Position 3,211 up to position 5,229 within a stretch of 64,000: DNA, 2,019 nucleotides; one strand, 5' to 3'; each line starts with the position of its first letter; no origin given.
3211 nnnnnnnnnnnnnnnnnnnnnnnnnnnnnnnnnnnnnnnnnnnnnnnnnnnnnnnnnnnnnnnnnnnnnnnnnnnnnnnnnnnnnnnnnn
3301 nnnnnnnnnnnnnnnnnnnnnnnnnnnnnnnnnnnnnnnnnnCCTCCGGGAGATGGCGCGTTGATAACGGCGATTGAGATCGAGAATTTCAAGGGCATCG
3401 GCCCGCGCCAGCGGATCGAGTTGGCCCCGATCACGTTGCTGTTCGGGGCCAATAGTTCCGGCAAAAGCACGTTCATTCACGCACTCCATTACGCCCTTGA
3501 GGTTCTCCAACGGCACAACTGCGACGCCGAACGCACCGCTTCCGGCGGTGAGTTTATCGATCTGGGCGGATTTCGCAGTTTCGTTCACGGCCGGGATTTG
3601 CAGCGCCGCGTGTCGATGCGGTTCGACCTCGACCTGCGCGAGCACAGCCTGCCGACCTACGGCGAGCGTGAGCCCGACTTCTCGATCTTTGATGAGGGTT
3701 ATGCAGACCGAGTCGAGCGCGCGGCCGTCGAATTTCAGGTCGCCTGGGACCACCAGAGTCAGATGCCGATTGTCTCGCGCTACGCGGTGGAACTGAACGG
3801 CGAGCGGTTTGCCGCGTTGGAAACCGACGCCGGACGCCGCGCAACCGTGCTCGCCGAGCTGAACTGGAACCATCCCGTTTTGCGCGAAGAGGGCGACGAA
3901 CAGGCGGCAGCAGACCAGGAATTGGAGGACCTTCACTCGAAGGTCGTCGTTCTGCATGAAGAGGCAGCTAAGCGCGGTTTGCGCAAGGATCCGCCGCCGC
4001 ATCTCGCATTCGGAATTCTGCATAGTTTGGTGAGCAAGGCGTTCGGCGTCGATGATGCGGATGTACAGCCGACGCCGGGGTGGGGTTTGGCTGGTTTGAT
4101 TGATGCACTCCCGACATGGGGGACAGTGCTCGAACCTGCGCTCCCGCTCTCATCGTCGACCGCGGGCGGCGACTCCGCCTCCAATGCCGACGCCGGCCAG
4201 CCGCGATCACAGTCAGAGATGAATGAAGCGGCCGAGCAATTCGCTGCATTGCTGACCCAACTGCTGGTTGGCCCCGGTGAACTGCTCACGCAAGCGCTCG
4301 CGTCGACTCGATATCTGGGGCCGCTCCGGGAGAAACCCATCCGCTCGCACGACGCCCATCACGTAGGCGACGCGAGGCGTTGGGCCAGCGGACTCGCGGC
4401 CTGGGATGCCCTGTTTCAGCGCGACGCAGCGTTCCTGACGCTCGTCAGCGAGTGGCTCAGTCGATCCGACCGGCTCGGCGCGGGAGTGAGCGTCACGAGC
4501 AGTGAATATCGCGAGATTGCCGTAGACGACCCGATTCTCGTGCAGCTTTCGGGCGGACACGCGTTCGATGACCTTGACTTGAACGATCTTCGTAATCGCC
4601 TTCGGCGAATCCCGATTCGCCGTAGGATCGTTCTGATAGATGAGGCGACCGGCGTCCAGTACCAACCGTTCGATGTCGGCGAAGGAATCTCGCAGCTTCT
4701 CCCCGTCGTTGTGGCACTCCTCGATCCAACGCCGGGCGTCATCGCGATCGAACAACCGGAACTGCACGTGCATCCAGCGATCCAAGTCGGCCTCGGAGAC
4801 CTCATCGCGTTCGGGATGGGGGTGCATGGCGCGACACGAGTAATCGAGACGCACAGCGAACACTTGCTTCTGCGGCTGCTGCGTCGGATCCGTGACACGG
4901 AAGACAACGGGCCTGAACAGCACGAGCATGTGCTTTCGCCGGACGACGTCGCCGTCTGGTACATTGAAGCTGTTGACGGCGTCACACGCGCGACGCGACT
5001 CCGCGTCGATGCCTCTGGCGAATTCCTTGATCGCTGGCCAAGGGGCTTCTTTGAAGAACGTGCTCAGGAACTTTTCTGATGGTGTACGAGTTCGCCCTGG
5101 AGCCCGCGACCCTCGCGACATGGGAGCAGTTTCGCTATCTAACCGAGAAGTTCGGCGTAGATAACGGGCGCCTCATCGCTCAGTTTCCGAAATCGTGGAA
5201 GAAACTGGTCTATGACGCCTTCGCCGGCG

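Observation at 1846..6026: Candidate three-gene defence operon immediately downstream of the pAgo: DUF2130-like nuclease, AAA_21/DUF3696 ATPase, unknown partner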

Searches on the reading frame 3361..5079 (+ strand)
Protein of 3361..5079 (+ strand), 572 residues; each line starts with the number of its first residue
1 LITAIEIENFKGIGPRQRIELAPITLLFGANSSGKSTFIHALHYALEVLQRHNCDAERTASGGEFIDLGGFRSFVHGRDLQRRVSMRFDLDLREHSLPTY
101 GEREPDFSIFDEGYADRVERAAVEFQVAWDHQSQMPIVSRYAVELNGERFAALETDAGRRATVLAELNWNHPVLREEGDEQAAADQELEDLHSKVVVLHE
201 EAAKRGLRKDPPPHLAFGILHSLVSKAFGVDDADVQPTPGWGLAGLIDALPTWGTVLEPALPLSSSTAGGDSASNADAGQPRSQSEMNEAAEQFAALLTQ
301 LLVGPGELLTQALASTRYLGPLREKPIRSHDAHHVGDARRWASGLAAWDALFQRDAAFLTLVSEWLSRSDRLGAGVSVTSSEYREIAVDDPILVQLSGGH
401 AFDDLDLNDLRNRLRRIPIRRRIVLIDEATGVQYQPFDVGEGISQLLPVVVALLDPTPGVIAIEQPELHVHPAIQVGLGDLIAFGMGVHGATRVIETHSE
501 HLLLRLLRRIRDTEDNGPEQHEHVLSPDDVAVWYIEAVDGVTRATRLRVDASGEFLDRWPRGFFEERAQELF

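Call 3: search_protein_families(library=pfam, proteins=[window:3361-5079:+], max_evalue=0.01)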
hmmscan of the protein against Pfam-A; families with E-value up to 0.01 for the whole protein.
window:3361-5079:+ (572 aa): 7 families
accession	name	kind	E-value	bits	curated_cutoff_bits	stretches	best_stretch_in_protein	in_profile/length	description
PF13304.12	AAA_21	-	9.6e-16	59.1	27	2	431-503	230-303/304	AAA domain, putative AbiEii toxin, Type IV TA system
PF13175.12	AAA_15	-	4.2e-13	50.1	32.1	1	1-53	1-54/374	AAA ATPase domain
PF13476.12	AAA_23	-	1e-07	33.2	27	1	5-46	2-43/201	AAA domain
PF02463.25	SMC_N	-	1.9e-05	24.7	40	1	1-47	1-49/220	RecF/RecN/SMC N terminal domain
PF12476.13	DUF3696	-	2.8e-05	24.7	22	1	525-570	1-48/52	Protein of unknown function (DUF3696)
PF13555.12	AAA_29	-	0.00028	21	27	1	17-46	15-46/61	P-loop containing region of AAA domain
PF11398.14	DUF2813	-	0.0092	15.8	21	0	3-48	4-48/372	Protein of unknown function (DUF2813)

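Call 4: search_protein_families(library=padloc, proteins=[window:3361-5079:+], max_evalue=0.01)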
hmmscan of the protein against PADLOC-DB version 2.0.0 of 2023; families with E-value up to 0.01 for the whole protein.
window:3361-5079:+ (572 aa): 79 families (the best 25 are shown)
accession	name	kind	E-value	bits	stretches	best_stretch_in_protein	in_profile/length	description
PDLC03878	NsnB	-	2.6e-40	137.2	2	432-571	210-339/345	-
PDLC04707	PDC-M55A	-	4.3e-38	129.4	2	430-570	270-405/421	-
PDLC04148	HEC-03B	-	4.3e-31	106.4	2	436-569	316-439/458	-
PDLC02980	AriA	-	7.1e-16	57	2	415-503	220-303/304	-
PDLC02979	AriA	-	2.1e-15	55.4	2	1-63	1-58/373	-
PDLC04178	HEC-01A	-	2e-14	51.4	2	2-56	9-62/399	-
PDLC04176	HEC-01A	-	2e-11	41.9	1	2-64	3-65/371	-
PDLC04175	HEC-01A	-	2.8e-11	41.1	1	2-50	6-53/363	-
PDLC04177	HEC-01A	-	5.3e-11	40.2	2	1-43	4-47/393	-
PDLC00094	GajA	-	3.1e-10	37.2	1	2-50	3-50/569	AAA ATPase domain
PDLC00067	GajA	-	4.7e-09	33.3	1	2-51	5-53/604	AAA ATPase domain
PDLC04392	PDC-M07A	-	1.3e-08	32.3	1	1-44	1-43/432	-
PDLC04179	HEC-01A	-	1.5e-08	32.2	1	1-60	1-59/459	-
PDLC04393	PDC-M07A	-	3e-08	31.1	1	1-45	1-44/435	-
PDLC02358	Old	-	4.1e-08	30.5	1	2-47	4-48/578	Old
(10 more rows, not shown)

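Call 6: search_protein_families(library=ncbifam, proteins=[window:3361-5079:+], max_evalue=1)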
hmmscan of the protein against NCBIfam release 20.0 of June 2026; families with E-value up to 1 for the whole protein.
window:3361-5079:+ (572 aa): 10 families
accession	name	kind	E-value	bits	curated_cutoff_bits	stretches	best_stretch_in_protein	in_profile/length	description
NF047739.1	antiphage_MADS3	equivalog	1.7e-07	30.7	420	1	1-95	1-94/427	methylation-associated defense system AAA family ATPase MAD3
NF053563.1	Rkd4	equivalog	2e-05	23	860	1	2-46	3-47/747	arcadin-4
TIGR02169.1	SMC_prok_A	equivalog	0.00011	20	729.4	1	2-58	2-59/1165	chromosome segregation protein SMC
TIGR00611.2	recf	equivalog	0.0014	17.8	172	1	2-46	1-45/339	DNA replication/repair protein RecF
NF038234.1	retron_eff_Eco8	equivalog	0.0031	16.2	250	1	2-58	3-59/679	retron Eco8 family effector endonuclease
NF041774.1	tung_ATPbind_TupC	equivalog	0.018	14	400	1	19-44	23-48/319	tungstate ABC transporter ATP-binding protein TupC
NF041760.1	PtuA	equivalog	0.087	11.7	500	0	2-46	52-96/524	retron Ec78 anti-phage system effector ATPase PtuA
NF040873.1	AztA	equivalog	0.13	11.9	220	1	19-42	15-38/191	zinc ABC transporter ATP-binding protein AztA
TIGR03185.1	DNA_S_dndD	equivalog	0.22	9.9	245.85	1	2-46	3-52/650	DNA sulfur modification protein DndD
TIGR00606.1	rad50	subfamily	0.41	8.2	453.75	1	21-44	27-50/1311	DNA repair protein Rad50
